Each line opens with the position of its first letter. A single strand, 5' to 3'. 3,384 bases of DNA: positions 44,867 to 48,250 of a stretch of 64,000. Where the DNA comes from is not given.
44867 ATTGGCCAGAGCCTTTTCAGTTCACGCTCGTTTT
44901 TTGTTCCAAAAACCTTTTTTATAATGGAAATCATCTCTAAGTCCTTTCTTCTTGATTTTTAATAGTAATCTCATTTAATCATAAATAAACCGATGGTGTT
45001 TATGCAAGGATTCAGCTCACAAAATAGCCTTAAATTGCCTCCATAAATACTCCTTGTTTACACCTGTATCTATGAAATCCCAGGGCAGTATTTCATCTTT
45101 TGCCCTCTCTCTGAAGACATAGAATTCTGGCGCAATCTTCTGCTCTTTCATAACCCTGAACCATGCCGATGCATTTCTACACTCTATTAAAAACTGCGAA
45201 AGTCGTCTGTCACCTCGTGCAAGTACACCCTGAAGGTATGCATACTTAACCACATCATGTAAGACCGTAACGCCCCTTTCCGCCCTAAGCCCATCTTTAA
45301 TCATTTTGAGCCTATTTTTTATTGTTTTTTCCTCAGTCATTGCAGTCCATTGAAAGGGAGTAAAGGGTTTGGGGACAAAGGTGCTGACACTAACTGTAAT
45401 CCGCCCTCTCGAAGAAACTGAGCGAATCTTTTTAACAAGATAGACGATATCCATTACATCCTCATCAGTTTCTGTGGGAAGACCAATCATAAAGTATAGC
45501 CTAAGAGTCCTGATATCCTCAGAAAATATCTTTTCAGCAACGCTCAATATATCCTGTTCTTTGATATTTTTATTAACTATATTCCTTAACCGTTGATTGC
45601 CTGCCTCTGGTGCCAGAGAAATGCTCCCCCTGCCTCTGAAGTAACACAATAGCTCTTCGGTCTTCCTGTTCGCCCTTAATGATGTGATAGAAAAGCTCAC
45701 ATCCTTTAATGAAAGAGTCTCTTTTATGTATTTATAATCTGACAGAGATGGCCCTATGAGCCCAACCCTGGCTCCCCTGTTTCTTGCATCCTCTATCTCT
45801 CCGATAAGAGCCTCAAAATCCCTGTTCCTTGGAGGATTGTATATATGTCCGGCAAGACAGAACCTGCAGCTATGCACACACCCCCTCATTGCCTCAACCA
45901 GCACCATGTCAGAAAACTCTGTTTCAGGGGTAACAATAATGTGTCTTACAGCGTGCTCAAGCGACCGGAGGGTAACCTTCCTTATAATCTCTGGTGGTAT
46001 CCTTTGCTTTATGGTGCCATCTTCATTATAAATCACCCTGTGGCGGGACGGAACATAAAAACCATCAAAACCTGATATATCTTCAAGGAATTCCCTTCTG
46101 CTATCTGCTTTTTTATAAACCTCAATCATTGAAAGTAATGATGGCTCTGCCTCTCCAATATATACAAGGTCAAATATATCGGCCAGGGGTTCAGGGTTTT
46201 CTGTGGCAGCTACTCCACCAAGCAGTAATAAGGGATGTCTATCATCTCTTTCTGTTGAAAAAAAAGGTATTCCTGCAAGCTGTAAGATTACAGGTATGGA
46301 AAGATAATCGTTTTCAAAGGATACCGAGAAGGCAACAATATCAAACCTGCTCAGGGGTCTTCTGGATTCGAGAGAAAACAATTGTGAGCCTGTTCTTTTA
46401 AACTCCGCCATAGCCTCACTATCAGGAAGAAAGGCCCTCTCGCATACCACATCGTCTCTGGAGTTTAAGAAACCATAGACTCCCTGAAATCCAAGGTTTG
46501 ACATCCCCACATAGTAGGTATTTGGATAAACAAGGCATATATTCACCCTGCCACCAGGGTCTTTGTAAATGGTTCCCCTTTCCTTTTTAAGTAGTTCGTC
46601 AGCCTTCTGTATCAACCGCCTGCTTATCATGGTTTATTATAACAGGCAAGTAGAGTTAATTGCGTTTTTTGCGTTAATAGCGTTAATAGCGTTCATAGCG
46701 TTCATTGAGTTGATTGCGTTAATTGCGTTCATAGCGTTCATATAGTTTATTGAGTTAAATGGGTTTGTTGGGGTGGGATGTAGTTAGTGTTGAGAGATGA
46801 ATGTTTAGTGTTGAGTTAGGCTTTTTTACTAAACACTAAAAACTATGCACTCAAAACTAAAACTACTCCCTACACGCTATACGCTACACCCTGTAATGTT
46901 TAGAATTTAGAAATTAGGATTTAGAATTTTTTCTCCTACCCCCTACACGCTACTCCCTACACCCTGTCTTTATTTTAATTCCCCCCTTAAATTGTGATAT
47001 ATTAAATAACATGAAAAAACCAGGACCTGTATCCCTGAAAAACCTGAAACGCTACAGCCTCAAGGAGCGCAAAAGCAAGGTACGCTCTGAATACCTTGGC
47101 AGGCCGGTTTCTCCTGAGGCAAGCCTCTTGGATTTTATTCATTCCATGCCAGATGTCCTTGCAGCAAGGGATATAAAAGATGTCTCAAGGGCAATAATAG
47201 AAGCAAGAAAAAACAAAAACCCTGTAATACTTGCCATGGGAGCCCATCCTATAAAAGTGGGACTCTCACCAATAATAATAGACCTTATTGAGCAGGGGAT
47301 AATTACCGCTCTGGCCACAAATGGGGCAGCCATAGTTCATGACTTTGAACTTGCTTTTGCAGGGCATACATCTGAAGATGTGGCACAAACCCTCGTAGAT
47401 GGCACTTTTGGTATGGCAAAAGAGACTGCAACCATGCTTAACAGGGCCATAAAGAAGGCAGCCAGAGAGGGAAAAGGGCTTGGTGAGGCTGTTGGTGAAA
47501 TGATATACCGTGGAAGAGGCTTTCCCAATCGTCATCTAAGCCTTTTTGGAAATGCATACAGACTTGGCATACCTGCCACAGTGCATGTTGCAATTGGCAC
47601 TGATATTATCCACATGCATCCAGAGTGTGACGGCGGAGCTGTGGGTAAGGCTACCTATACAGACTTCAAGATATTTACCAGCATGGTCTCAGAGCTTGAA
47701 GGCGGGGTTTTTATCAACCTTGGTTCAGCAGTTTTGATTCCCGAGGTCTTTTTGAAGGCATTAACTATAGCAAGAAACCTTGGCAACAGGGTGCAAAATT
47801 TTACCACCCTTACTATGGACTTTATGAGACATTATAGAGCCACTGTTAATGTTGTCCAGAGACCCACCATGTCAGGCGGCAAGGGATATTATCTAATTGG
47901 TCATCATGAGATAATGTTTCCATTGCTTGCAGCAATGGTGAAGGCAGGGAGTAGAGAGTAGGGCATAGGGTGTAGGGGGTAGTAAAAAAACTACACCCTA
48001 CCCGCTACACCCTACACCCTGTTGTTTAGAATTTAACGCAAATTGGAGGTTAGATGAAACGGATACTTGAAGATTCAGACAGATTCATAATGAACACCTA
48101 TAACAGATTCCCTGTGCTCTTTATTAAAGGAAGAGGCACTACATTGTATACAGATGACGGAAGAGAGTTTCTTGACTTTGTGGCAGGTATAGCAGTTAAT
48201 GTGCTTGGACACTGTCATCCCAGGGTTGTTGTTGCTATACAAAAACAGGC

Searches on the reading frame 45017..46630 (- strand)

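Call 12: search_protein_families(library=pfam, proteins=[window:45017-46630:-])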
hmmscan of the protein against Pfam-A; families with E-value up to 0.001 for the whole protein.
window:45017-46630:- (537 aa): 2 families
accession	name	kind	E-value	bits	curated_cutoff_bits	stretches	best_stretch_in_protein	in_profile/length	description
PF19864.5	Radical_SAM_N2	-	4.8e-48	162.9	29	1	47-194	1-151/151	Radical SAM proteins, N-terminal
PF04055.27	Radical_SAM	-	9.1e-16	58.9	29.5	1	246-396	2-163/166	Radical SAM superfamily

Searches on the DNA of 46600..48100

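Call 81: search_rna_families(source=window, start=46600, end=48100, threshold=evalue, max_evalue=10)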
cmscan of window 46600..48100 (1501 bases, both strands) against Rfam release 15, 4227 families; matches with E-value up to 10: 16.
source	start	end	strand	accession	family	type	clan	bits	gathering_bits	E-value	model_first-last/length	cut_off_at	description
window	47944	48022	-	RF03964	mir-H1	Gene; miRNA;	-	28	97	0.049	1-85/85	no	mir-H1 microRNA precursor family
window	47944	48022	+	RF03964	mir-H1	Gene; miRNA;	-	26.1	97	0.13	1-85/85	no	mir-H1 microRNA precursor family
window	47945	48021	-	RF03563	mir-BART16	Gene; miRNA;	-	24.2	100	0.065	1-87/87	no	mir-BART16 microRNA precursor family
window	47961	48019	-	RF00707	mir-197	Gene; miRNA;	-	23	74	0.49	1-75/75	no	mir-197 microRNA precursor family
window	47952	48019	-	RF03206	mir-3102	Gene; miRNA;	-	19.8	61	2.5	1-104/104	no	mir-3102 microRNA precursor family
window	47950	48030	+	RF03594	mir-3817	Gene; miRNA;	-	19.7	90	1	1-89/89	no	mir-3817 microRNA precursor family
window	47944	48021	-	RF03778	mir-483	Gene; miRNA;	-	19.1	60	1.8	1-75/75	no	mir-483 microRNA precursor family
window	47121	47194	+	RF03911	mir-1910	Gene; miRNA;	-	19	70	0.67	1-80/80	no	mir-1910 microRNA precursor family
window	47960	48020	-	RF03594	mir-3817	Gene; miRNA;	-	18.7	90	1.9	1-89/89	no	mir-3817 microRNA precursor family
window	47960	48020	-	RF03300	mir-3617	Gene; miRNA;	-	17.9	107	2.6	1-79/79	no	mir-3617 microRNA precursor family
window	46780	46866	-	RF03303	mir-973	Gene; miRNA;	-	17.1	63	6.7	1-84/84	no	mir-973 microRNA precursor family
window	47955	48024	-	RF04164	MIR1507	Gene; miRNA;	-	16.7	73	1.9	1-107/107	no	MIR1507 microRNA precursor family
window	47405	47458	+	RF00663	mir-183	Gene; miRNA;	CL00093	15.2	53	6.4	1-74/74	no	mir-183 microRNA precursor family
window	47914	47944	+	RF00735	mir-367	Gene; miRNA;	-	15.2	54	7.7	1-68/68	no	mir-367 microRNA precursor family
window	47952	48029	+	RF04015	MIR946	Gene; miRNA;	-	14.4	190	6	1-189/189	no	MIR946 microRNA precursor family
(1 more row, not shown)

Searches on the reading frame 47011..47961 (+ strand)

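Call 12: search_protein_families(library=pfam, proteins=[window:47011-47961:+])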
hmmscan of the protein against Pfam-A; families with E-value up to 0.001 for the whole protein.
window:47011-47961:+ (316 aa): 2 families
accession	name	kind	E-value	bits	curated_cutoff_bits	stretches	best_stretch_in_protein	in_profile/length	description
PF01916.23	DS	-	9.8e-06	25.5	27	1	50-120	11-82/288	Deoxyhypusine synthase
PF21570.3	ArgZ-like_C_2nd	-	0.00051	20.2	27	0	57-119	2-64/213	Arginine dihydrolase ArgZ-like, C-terminal, Rossmann fold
